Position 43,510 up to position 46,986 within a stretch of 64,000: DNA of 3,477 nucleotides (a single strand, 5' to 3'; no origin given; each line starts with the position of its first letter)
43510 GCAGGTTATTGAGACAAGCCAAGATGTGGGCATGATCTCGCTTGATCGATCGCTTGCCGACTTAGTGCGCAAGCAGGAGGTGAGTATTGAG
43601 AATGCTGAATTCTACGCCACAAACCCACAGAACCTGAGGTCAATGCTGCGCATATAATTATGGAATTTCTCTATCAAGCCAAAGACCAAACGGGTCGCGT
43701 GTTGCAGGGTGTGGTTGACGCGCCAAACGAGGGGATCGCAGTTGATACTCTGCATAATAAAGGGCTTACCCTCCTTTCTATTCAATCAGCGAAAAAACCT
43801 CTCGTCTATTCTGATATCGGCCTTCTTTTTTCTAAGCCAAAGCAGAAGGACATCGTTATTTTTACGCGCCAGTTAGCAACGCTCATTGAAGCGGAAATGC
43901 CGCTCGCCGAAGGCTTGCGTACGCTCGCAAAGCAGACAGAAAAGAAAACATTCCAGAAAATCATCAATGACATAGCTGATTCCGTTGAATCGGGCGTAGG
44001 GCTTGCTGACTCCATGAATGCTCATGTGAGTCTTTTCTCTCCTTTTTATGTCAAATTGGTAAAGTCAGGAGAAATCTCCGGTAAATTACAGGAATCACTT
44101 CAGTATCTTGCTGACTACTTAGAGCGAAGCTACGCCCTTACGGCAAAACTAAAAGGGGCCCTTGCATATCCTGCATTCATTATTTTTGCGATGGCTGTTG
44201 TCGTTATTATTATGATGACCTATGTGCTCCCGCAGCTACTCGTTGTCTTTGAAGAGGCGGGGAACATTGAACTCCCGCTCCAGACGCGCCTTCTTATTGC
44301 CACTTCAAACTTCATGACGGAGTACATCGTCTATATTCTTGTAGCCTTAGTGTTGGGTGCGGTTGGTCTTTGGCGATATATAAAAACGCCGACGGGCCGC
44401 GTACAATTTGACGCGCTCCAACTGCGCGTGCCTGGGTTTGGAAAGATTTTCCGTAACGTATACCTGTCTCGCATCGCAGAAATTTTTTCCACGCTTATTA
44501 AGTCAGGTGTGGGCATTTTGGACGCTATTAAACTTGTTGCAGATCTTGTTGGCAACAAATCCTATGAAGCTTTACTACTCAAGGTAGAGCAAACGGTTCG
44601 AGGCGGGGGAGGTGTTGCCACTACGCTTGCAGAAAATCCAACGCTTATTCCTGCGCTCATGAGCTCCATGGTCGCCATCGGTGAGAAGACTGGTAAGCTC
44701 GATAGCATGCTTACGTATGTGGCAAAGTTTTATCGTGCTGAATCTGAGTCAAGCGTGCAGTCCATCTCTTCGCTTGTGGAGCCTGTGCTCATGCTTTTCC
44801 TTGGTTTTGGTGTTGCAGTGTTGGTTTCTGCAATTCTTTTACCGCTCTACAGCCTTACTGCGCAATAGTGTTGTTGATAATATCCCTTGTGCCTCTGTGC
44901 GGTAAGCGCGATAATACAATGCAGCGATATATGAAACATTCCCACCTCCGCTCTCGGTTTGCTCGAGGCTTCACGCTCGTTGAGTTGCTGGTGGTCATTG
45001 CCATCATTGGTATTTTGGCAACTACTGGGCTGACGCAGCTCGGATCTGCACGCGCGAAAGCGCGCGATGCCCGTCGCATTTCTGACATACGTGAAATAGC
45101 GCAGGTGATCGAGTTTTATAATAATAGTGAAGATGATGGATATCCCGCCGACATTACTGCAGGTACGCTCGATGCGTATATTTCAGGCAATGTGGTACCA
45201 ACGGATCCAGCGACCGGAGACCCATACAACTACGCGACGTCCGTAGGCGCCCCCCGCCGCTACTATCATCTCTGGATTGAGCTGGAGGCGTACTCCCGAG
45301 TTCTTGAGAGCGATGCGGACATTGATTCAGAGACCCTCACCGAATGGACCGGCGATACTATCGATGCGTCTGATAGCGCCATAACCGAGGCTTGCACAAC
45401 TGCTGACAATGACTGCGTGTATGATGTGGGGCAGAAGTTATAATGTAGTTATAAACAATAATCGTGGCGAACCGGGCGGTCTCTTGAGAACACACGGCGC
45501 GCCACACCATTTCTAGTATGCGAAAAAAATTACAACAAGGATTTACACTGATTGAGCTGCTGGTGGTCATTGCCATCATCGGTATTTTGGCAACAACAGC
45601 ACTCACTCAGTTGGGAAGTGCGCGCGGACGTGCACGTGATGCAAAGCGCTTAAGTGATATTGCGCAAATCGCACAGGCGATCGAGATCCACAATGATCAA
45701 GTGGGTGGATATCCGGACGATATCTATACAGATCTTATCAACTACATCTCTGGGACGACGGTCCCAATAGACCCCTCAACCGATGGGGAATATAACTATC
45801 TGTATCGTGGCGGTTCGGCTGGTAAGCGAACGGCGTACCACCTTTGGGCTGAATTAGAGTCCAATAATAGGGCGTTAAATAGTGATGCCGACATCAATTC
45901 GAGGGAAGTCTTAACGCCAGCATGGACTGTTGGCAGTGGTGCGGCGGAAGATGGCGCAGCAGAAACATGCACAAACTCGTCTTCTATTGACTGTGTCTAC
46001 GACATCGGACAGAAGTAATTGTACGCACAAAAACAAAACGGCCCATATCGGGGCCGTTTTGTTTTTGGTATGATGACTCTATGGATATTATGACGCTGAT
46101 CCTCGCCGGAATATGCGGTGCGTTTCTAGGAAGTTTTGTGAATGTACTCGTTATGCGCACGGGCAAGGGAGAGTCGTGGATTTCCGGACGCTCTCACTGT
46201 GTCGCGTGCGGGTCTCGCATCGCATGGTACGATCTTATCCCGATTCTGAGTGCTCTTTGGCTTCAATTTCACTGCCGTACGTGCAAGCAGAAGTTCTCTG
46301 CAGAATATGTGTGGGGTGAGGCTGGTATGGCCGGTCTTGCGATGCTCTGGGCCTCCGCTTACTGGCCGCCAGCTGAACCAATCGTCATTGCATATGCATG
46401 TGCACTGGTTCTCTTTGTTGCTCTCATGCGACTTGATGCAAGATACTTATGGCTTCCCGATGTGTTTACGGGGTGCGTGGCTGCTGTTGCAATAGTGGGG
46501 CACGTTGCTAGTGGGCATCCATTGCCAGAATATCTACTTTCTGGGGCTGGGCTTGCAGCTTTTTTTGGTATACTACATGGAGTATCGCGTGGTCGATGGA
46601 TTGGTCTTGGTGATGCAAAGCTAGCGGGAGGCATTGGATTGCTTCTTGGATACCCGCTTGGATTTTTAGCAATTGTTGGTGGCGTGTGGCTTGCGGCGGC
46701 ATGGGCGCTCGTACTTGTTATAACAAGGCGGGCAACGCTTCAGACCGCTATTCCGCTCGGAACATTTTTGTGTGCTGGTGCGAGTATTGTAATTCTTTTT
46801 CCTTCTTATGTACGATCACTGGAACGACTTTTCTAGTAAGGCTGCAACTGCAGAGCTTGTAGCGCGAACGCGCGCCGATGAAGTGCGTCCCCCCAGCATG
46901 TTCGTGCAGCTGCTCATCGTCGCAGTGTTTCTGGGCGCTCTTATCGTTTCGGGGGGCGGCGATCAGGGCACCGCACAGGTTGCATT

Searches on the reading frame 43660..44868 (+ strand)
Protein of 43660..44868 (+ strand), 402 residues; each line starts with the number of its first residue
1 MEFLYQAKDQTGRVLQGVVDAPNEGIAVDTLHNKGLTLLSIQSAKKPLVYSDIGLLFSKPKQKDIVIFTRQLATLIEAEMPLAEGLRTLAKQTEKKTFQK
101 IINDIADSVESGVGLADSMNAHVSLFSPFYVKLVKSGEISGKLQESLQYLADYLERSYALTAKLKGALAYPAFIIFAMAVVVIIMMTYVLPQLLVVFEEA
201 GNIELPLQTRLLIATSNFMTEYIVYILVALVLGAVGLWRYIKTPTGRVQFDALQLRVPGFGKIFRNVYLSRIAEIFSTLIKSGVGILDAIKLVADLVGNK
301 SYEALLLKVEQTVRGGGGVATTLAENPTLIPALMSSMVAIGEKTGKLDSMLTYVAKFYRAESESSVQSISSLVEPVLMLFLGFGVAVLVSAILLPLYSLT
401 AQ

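Call 90: search_protein_families(library=pfam, proteins=[window:43660-44868:+], max_evalue=0.0001)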
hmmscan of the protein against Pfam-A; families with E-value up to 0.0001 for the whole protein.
window:43660-44868:+ (402 aa): 1 family
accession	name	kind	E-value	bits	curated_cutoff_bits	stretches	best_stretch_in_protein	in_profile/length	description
PF00482.28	T2SSF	-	1.4e-53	180.6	25.2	2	68-191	1-125/125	Type II secretion system (T2SS), protein F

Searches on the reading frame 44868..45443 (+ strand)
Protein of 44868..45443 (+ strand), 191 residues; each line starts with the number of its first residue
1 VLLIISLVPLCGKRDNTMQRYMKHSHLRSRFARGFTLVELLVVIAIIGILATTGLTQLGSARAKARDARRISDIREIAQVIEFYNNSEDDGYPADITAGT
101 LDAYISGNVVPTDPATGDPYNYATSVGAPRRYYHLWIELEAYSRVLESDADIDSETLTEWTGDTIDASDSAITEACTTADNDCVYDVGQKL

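Call 90: search_protein_families(library=pfam, proteins=[window:44868-45443:+], max_evalue=0.0001)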
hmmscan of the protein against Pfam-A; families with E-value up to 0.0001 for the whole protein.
window:44868-45443:+ (191 aa): 1 family
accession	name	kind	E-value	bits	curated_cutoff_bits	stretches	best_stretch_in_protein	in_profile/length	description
PF07963.17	N_methyl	-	4.1e-08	32.9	21.2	1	32-52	4-24/27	Prokaryotic N-terminal methylation motif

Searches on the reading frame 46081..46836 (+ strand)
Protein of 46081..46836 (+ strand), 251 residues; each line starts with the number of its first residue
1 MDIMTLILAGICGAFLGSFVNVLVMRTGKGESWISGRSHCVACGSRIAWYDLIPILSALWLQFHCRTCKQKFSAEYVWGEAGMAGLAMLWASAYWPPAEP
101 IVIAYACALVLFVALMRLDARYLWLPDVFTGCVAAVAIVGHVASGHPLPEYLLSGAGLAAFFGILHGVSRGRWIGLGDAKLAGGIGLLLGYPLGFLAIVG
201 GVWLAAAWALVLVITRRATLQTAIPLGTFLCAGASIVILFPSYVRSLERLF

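Call 90: search_protein_families(library=pfam, proteins=[window:46081-46836:+], max_evalue=0.0001)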
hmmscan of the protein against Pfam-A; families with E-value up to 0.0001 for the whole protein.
window:46081-46836:+ (251 aa): 2 families
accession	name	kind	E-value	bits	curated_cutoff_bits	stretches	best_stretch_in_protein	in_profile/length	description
PF06750.18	A24_N_bact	-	5.5e-23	81.3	23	1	11-91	1-81/84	Bacterial Peptidase A24 N-terminal domain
PF01478.23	Peptidase_A24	-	3.4e-08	34.3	26.5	1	109-210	4-104/104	Type IV leader peptidase family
